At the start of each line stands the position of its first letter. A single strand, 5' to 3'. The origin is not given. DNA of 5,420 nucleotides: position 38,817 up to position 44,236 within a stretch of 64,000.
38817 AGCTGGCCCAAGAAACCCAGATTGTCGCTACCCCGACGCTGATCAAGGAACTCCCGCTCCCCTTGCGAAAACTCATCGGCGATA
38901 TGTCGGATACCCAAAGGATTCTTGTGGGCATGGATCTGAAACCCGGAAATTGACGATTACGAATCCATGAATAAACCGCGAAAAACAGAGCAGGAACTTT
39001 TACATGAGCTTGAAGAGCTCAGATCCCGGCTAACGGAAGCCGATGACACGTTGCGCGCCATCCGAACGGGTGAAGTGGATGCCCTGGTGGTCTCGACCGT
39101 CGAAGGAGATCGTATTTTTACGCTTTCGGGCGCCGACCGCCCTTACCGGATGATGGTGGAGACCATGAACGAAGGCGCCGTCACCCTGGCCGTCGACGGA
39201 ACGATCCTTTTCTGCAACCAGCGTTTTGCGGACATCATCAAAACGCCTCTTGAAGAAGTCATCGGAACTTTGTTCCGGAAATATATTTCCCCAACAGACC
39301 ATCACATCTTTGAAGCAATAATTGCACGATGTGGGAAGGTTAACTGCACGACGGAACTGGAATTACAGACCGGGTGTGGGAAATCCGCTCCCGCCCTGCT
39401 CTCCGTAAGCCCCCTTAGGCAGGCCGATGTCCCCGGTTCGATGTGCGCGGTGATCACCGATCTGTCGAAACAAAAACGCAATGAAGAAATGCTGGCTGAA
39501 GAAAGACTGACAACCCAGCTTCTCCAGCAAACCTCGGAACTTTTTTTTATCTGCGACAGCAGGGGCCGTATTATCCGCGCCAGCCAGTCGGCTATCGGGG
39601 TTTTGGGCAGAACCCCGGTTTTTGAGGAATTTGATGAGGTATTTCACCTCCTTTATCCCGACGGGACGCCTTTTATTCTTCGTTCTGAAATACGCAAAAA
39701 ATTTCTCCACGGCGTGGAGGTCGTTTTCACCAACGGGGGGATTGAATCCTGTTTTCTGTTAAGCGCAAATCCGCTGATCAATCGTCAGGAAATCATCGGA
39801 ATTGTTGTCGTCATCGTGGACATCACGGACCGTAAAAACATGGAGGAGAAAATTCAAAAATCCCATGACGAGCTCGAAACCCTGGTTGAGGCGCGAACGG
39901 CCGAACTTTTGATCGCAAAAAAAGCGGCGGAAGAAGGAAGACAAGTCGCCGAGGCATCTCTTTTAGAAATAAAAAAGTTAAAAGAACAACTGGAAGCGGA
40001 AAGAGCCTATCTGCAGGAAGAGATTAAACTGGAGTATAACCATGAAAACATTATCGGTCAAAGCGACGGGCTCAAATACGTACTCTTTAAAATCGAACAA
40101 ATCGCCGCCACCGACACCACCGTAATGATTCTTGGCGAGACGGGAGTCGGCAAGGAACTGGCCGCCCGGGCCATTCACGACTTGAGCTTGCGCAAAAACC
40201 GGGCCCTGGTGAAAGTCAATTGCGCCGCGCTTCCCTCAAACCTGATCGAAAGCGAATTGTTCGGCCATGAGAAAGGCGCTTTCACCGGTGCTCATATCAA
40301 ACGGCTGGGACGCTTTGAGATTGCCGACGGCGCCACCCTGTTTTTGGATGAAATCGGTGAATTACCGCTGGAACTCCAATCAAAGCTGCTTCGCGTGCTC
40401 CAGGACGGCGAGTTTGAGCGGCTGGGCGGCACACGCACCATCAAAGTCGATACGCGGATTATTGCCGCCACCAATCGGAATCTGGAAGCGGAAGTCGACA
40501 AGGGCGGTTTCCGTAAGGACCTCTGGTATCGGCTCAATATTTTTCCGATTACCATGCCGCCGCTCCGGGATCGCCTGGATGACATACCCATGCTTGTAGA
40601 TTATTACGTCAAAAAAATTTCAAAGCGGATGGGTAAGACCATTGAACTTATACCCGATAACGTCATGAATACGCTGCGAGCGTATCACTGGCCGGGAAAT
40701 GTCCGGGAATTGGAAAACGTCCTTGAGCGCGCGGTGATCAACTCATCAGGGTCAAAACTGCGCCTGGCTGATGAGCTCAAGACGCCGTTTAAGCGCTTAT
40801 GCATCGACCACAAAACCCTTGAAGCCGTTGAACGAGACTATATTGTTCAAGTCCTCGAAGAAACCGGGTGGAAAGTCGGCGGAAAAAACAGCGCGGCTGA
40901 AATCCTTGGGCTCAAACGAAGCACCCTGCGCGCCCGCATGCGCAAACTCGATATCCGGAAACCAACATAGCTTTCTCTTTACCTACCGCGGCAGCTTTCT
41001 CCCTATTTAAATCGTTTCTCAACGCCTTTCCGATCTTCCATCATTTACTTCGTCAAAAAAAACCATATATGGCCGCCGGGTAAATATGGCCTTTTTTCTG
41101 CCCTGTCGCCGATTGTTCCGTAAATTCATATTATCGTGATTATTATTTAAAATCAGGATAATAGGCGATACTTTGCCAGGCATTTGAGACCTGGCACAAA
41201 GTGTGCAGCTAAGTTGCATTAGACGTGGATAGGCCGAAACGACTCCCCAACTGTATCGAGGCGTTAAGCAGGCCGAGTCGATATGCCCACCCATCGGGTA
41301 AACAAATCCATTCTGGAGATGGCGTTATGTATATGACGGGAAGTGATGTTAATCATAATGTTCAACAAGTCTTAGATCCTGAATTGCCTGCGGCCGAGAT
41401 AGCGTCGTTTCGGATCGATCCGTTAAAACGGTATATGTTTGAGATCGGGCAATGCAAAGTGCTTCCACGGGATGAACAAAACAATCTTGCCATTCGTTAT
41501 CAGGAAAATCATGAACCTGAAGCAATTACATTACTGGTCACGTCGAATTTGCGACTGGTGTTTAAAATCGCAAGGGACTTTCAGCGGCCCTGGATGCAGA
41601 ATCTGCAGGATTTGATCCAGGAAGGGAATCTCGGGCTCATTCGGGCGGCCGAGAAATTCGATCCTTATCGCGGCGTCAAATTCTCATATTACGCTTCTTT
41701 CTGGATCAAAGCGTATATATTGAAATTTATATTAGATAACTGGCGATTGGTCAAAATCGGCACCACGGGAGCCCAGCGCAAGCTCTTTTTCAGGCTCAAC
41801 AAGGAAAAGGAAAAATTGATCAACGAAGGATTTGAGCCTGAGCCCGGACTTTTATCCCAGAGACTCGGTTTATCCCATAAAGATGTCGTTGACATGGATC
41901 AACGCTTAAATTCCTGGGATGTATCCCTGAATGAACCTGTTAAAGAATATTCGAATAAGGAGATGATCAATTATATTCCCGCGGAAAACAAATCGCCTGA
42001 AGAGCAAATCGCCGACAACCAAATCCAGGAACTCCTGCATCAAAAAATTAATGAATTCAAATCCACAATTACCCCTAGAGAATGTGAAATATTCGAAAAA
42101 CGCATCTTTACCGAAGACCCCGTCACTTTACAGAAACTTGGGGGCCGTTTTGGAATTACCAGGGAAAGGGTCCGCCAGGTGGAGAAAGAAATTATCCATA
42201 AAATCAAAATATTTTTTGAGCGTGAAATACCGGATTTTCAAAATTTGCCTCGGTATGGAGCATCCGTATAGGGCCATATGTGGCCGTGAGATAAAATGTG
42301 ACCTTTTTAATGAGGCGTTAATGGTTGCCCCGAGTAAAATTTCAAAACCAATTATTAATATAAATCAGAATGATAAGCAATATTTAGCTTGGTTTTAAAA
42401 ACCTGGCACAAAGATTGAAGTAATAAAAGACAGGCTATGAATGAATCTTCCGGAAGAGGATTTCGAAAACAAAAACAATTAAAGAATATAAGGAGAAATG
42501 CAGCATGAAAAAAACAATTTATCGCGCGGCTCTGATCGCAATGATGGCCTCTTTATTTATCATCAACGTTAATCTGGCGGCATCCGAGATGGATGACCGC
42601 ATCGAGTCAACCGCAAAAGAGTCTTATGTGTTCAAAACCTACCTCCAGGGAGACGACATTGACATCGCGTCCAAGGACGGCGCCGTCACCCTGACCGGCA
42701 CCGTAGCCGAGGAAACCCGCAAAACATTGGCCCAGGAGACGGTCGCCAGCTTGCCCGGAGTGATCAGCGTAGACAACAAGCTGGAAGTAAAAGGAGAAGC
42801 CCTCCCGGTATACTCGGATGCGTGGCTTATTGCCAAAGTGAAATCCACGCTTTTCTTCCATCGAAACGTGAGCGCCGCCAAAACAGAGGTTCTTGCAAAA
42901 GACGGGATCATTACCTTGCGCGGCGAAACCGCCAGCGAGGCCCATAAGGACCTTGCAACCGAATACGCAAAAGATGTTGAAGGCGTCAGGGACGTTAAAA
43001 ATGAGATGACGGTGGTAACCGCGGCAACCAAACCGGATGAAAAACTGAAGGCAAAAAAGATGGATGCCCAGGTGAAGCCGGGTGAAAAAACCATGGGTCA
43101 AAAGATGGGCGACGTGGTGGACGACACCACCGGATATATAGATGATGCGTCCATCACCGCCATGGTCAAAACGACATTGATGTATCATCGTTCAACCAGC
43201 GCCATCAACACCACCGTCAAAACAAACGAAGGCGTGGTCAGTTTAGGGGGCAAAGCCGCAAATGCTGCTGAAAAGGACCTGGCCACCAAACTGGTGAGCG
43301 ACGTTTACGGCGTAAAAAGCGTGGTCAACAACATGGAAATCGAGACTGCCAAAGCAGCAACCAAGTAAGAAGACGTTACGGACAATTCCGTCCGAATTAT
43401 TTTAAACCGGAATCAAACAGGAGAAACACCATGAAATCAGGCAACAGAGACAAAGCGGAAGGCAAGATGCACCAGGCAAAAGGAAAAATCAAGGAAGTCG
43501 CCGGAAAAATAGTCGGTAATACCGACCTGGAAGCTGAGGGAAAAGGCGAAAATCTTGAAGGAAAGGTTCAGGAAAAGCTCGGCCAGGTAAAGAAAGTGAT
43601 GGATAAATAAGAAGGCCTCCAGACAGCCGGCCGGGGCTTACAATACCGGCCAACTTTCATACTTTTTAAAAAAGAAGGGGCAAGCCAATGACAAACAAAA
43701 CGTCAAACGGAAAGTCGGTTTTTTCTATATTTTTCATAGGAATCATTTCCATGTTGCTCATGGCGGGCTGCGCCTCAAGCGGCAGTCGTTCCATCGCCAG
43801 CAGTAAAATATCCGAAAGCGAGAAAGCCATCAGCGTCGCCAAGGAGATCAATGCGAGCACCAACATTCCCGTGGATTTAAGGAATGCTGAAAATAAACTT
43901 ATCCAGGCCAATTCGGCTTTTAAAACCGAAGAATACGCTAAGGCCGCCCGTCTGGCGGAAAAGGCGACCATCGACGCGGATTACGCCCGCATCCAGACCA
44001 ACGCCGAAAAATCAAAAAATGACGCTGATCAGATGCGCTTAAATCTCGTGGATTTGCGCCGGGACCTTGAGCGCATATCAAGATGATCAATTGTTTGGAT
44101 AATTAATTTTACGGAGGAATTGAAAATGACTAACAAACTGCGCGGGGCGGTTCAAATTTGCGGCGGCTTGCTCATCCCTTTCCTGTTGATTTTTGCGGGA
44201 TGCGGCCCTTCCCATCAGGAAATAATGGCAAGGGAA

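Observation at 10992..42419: Eight copies of a fixed-geometry ~150-bp cassette (3-half-site UAS, AAATCA element, TGGCAC-N5-TTGA) define a clustered sigma-54 regulon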

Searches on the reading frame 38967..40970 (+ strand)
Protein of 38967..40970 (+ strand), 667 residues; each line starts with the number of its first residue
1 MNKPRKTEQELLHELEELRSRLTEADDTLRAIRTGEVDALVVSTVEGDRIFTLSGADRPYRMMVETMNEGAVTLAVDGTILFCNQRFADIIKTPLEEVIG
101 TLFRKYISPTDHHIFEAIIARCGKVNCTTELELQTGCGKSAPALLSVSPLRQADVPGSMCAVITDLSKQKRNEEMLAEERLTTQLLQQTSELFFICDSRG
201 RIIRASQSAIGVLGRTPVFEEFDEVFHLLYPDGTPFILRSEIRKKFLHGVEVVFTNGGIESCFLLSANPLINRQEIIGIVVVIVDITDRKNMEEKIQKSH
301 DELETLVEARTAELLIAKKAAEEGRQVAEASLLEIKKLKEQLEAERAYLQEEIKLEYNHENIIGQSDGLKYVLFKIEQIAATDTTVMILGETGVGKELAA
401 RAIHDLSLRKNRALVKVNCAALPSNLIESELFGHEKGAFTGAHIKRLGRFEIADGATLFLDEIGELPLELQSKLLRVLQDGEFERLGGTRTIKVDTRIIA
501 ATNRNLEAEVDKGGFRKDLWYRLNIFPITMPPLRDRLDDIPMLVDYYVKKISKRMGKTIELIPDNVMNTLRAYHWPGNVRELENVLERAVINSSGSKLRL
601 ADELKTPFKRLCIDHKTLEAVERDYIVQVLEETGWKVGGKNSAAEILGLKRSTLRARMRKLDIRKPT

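Call 8: search_protein_families(library=pfam, proteins=[window:38967-40970:+])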
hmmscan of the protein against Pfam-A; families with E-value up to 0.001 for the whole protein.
window:38967-40970:+ (667 aa): 10 families
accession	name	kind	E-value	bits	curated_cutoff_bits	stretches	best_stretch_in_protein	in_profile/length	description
PF00158.32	Sigma54_activat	-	6.2e-70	234.7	20.2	1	362-528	1-167/168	Sigma-54 interaction domain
PF25601.1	AAA_lid_14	-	1.2e-21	76.7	27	1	534-602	1-69/87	AAA+ ATPase lid domain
PF14532.12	Sigma54_activ_2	-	1.1e-15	58.5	25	1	371-533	9-138/138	Sigma-54 interaction domain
PF13426.13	PAS_9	-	2.3e-14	53.9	27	2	70-167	3-102/103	PAS domain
PF08448.16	PAS_4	-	4.2e-12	46.7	23.1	1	66-154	3-92/110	PAS fold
PF00989.32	PAS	-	1.6e-10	41.5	22.6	1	60-154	3-100/113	PAS fold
PF02954.25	HTH_8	-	2.8e-10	40.2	22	1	617-661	1-42/42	Bacterial regulatory protein, Fis family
PF13188.13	PAS_8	-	4.5e-08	33.2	21.8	0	60-110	3-54/65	PAS domain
PF07728.20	AAA_5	-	7.2e-08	33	22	1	386-505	2-124/139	AAA domain (dynein-related subfamily)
PF07724.20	AAA_2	-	3.5e-05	24.3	27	1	385-511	5-132/166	AAA domain (Cdc48 subfamily)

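Call 13: find_encoding_contigs(protein=window:38967-40970:+, flank=10000, max_places=6)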
Protein window:38967-40970:+ (667 aa): 1 contig read that carries it; 1 place shown.
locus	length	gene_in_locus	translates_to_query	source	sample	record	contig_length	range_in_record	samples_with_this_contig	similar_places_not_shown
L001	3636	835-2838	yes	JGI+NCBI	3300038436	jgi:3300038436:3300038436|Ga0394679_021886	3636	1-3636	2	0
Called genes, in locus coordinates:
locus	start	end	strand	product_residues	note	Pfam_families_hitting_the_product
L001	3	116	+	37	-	?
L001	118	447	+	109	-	PF07689:KaiB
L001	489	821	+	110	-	PF07689:KaiB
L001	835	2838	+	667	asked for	PF00989:PAS (weak), PF08448:PAS_4 (weak), PF13426:PAS_9 (weak), PF00158:Sigma54_activat, PF14532:Sigma54_activ_2, PF07728:AAA_5, PF25601:AAA_lid_14, PF02954:HTH_8, +1 more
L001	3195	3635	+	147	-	?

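Call 14: find_related_loci(query=window:38967-40970:+, collection=genome_contigs, flank=10000)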
Query window:38967-40970:+ (667 aa) in genome_contigs; peptide patterns used: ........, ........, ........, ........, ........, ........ (x = any residue, [..] = any of these).
141 stretches matched a pattern; 87 encode a relative of the query (tblastn E <= 1e-3); the best 80 are kept; 80 distinct loci.
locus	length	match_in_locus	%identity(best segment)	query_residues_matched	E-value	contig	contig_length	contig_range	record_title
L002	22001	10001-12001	86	1-667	0e+0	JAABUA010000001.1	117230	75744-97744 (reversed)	MAG: Desulfobacteraceae bacterium isolate S25.Bin074 NODE_1_length_117230_cov_6.57687, whole genome shotgun sequence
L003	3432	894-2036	77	279-666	0e+0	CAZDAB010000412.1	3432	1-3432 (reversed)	MAG TPA_asm: uncultured Desulfobacteraceae bacterium isolate binchicken_co89_303 genome assembly, contig: NODE_62741_len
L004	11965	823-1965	77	279-666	0e+0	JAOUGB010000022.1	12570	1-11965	MAG: Desulfobacteraceae bacterium isolate 4_1_July_SF_Bin60 4_1_July_SF_Bin60_scaffold_2313_c1, whole genome shotgun seq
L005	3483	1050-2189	78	279-665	0e+0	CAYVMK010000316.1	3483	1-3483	MAG TPA_asm: uncultured Desulfonema sp. isolate binchicken_co220_146 genome assembly, contig: NODE_18332_length_3483_cov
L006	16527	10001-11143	77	279-666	0e+0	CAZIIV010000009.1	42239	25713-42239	MAG TPA_asm: uncultured Desulfobacteraceae bacterium isolate SRP319275_co2_170 genome assembly, contig: NODE_465_length_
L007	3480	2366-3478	84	1-371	0e+0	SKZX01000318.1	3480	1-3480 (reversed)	MAG: Desulfobacterales bacterium isolate CSSed162cmB_363 CSSed16-2cmB-159744, whole genome shotgun sequence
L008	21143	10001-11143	75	279-666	0e+0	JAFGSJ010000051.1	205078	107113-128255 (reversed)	MAG: bacterium isolate Zod_Metabat.886 k87_2354117, whole genome shotgun sequence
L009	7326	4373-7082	77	279-666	0e+0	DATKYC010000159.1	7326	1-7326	MAG TPA_asm: Acidobacteriota bacterium isolate SMAG_U14209 k141_3074063, whole genome shotgun sequence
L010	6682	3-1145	76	279-666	0e+0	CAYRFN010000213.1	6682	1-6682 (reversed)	MAG TPA_asm: uncultured Desulfobacteraceae bacterium isolate SRP323688_co1_105 genome assembly, contig: NODE_16099_lengt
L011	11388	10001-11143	76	279-666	0e+0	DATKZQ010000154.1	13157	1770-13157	MAG TPA_asm: Desulfatiglandales bacterium isolate SMAG_U14249 k141_2169604, whole genome shotgun sequence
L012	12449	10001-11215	72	264-667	0e+0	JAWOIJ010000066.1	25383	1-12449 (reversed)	MAG: Desulfobacterales bacterium isolate CWP5-2.bin.178 k191_3346381, whole genome shotgun sequence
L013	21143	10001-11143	76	279-666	0e+0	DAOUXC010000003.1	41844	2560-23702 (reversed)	MAG TPA_asm: Desulfobacteraceae bacterium isolate CSMAG_891 CSMAG_891_k141_24012_length_41844_cov_30.8737, whole genome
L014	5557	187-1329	75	279-666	0e+0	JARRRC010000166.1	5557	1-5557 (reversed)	MAG: Desulfobacterales bacterium isolate Spart_218_MAG scaffold_12545, whole genome shotgun sequence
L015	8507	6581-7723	75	279-666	0e+0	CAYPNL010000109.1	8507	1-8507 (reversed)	MAG TPA_asm: uncultured Desulfobacteraceae bacterium isolate SRP067234_co1_7 genome assembly, contig: k99_381206, whole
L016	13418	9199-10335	76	279-664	0e+0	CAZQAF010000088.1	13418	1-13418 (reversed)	MAG TPA_asm: uncultured Desulfobacteraceae bacterium isolate binchicken_co224_214 genome assembly, contig: NODE_4521_len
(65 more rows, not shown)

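Call 27: search_protein_families(library=ncbifam, proteins=[window:38967-40970:+], max_evalue=0.00001)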
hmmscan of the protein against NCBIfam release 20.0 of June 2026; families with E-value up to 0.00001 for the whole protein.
window:38967-40970:+ (667 aa): 33 families (the best 25 are shown)
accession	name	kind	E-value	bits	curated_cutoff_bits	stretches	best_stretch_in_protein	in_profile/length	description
NF011958.0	PRK15429.1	equivalog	3.7e-117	392.7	830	1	332-665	350-688/692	formate hydrogenlyase transcriptional activator FlhA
TIGR01817.1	nifA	equivalog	1.8e-112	376.8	528.85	1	267-596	113-431/534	nif-specific transcriptional activator NifA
NF003451.0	PRK05022.1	equivalog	1.4e-106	357.3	476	1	330-599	162-429/512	nitric oxide reductase transcriptional regulator NorR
NF041552.1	TF_PrdR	equivalog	5.2e-105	351.9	795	1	329-660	231-575/577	sigma-54 dependent transcriptional regulator PrdR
TIGR02915.1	PEP_resp_reg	equivalog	1e-95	321.3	502.6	1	341-663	121-444/445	PEP-CTERM-box response regulator transcription factor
TIGR01818.1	ntrC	equivalog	3.7e-94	316.1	558.6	1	294-600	62-374/463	nitrogen regulation protein NR(I)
NF038308.1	RNA_repair_RtcR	equivalog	4.4e-93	312.9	650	1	304-617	124-445/530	RNA repair transcriptional activator RtcR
NF008469.0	PRK11361.1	equivalog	4.9e-93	312.3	714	1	341-610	124-392/461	acetoacetate metabolism transcriptional regulator AtoC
NF050807.1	TransRegFlbDCaul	equivalog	4.5e-89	299.4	750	1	359-599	117-357/454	sigma-54-dependent transcriptional regulator FlbD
NF041906.1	V4R_TF_MobR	exception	2e-88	297.2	999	1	335-660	207-543/544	phenol degradation transcriptional regulator MobR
TIGR02974.1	phageshock_pspF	equivalog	9.3e-87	291.4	443.55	1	362-620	1-260/336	phage shock protein operon transcriptional activator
NF007689.0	PRK10365.1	equivalog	6.6e-84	282.2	760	1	358-658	137-439/441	sigma-54-dependent response regulator transcription factor ZraR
NF049963.1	RespRegFlgRCampy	domain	3.2e-82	276.7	750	1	351-662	126-428/429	fla regulon two-component system response regulator FlgR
TIGR02329.1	propionate_PrpR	equivalog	2.7e-81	273.8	499.2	1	335-659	185-525/526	propionate catabolism operon regulatory protein PrpR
NF041946.1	LuxO_transreg_Vib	equivalog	1.1e-79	268.4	800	1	336-613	110-385/463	quorum-sensing sigma-54 dependent transcriptional regulator LuxO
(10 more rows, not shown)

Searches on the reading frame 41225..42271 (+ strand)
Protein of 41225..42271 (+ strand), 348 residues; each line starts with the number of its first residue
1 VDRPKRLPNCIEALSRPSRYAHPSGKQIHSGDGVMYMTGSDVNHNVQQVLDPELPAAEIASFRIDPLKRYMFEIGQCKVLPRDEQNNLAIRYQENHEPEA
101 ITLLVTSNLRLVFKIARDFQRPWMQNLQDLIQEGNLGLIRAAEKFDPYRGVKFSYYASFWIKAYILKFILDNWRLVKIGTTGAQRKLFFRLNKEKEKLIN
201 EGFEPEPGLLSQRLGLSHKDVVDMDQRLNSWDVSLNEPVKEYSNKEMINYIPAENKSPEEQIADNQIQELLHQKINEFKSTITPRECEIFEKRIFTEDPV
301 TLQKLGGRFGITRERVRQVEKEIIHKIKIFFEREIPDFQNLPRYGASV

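Call 8: search_protein_families(library=pfam, proteins=[window:41225-42271:+])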
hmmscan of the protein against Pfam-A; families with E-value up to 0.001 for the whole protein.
window:41225-42271:+ (348 aa): 2 families
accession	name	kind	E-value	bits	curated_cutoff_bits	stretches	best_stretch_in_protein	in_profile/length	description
PF04542.20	Sigma70_r2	-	9e-17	61.1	24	1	104-174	1-70/71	Sigma-70 region 2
PF04545.22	Sigma70_r4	-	5.4e-09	35.9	24.1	1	281-328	4-49/50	Sigma-70, region 4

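Call 27: search_protein_families(library=ncbifam, proteins=[window:41225-42271:+], max_evalue=0.00001)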
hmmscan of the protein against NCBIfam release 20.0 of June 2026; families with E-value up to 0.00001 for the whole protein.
window:41225-42271:+ (348 aa): 41 families (the best 25 are shown)
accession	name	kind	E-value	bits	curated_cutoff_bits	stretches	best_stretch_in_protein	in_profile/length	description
TIGR02392.1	rpoH_proteo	equivalog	1.2e-74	251.4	323.1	1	67-331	3-268/270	RNA polymerase sigma factor RpoH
NF005143.0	PRK06596.1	subfamily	5.2e-71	239.5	241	1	65-332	14-282/285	RNA polymerase factor sigma-32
NF005693.0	PRK07500.1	equivalog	6.4e-60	202.7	315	1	77-334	18-280/289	RNA polymerase factor sigma-32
TIGR02394.1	rpoS_proteo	equivalog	1.2e-43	149.7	378.7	1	58-334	6-277/285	RNA polymerase sigma factor RpoS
NF006666.0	PRK09210.1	equivalog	1e-42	146.8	572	1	63-328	96-357/370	RNA polymerase sigma factor RpoD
NF004207.0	PRK05657.1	equivalog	2.2e-42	145.6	394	1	48-333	39-319/329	RNA polymerase sigma factor RpoS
TIGR02393.1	RpoD_Cterm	equivalog_domain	3.1e-40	138.3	354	1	102-329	3-226/238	RNA polymerase sigma factor RpoD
NF041931.2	MzaA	equivalog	4.4e-39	134.9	800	1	85-328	463-702/726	MZA anti-phage system associated sigma-70 family RNA polymerase sigma factor MzaA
TIGR02997.1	Sig70-cyanoRpoD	subfamily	7.9e-39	133.7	384.5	1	100-327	75-297/298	RNA polymerase sigma factor, RpoD/SigA family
NF004208.0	PRK05658.1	equivalog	7.8e-37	127.6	555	1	92-328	385-617/631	RNA polymerase sigma factor RpoD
NF005643.0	PRK07406.1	equivalog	3.3e-34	118.6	500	1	100-328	161-384/397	RNA polymerase sigma factor RpoD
NF005920.0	PRK07921.1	subfamily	3.4e-34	118.3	464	1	79-328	72-315/328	RNA polymerase sigma factor SigB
NF004561.0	PRK05901.1-3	equivalog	2.5e-33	116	582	1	103-327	303-523/537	RNA polymerase sigma factor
NF004562.0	PRK05901.1-4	equivalog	2.8e-32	112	779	1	98-328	315-541/571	RNA polymerase sigma factor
NF005785.0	PRK07598.1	equivalog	2.6e-31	108.9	554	1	103-328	179-399/415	RNA polymerase sigma factor SigC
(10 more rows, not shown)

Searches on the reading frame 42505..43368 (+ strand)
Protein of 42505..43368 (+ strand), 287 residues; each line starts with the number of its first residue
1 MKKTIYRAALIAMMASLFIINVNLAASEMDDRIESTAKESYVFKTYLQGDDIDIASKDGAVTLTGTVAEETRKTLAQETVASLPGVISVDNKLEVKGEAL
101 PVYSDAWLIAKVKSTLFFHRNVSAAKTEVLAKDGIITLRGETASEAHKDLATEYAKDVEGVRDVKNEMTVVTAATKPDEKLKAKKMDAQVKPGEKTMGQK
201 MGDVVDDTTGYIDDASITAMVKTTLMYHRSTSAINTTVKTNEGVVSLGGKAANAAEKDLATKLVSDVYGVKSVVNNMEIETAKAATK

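Call 8: search_protein_families(library=pfam, proteins=[window:42505-43368:+])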
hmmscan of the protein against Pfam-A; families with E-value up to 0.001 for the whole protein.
window:42505-43368:+ (287 aa): 2 families
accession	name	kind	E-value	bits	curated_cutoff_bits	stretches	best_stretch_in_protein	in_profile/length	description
PF04972.22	BON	-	3.2e-44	149.5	27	3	213-280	1-68/69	BON domain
PF21937.1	Yop-YscD_ppl_2nd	-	1.3e-06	28.5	27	0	234-279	20-66/67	YscD/CdsD-like Bon-like domain 2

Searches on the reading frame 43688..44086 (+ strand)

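Call 8: search_protein_families(library=pfam, proteins=[window:43688-44086:+])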
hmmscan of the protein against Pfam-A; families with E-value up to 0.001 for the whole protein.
window:43688-44086:+ (132 aa): 1 family
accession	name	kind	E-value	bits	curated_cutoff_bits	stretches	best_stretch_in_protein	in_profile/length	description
PF14346.11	DUF4398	-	4.3e-10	40.4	27.9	1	41-116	3-78/78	Domain of unknown function (DUF4398)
